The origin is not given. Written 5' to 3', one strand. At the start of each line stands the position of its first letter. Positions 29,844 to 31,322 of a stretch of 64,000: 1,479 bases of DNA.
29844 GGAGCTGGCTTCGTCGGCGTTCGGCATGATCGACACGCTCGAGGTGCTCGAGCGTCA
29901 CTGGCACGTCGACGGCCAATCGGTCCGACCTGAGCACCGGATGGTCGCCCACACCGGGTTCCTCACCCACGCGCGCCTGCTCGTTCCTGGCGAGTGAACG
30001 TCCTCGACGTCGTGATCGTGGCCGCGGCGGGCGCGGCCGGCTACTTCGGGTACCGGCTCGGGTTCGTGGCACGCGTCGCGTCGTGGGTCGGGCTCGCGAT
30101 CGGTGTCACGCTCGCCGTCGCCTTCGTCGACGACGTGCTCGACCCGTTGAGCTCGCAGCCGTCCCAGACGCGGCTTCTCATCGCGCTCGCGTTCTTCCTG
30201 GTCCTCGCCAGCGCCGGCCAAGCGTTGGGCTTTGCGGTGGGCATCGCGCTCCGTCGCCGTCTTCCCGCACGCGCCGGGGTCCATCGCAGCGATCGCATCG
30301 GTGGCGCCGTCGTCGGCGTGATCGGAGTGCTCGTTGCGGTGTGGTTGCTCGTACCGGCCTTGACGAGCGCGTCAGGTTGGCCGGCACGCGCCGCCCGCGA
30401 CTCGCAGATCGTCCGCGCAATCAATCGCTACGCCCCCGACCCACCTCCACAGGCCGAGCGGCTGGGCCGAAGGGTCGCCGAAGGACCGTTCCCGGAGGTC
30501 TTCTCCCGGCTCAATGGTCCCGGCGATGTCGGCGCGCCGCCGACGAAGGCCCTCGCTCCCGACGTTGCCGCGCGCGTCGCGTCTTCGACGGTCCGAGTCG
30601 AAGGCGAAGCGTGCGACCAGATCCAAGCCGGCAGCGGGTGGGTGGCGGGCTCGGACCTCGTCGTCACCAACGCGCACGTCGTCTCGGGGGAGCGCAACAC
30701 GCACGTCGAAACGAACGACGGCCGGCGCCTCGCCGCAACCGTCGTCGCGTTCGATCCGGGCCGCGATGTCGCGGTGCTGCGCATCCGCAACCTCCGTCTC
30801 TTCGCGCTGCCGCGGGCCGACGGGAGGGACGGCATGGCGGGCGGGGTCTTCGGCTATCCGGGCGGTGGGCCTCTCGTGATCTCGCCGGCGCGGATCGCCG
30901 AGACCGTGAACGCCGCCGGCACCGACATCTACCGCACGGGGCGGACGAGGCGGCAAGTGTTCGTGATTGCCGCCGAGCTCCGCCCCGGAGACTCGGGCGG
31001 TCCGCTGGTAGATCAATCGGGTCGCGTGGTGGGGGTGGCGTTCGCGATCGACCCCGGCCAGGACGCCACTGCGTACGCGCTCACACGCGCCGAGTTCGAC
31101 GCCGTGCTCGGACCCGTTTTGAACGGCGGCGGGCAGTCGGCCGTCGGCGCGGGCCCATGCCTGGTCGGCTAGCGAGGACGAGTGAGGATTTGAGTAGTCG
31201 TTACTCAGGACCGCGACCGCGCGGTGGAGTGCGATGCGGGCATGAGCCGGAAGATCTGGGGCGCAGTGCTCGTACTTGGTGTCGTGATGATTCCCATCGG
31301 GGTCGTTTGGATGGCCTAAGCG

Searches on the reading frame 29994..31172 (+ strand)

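Call 14: search_protein_families(library=pfam, proteins=[window:29994-31172:+])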
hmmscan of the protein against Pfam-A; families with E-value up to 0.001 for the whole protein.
window:29994-31172:+ (392 aa): 3 families
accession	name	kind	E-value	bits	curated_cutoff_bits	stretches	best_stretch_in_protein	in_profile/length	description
PF13365.12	Trypsin_2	-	3.4e-26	93.1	27.6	1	213-348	1-144/144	Trypsin-like peptidase domain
PF02674.22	Colicin_V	-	2.2e-15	57.3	29.3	1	4-147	1-143/144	Colicin V production protein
PF00089.32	Trypsin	-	3.7e-08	33.9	20.6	1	214-357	28-203/220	Trypsin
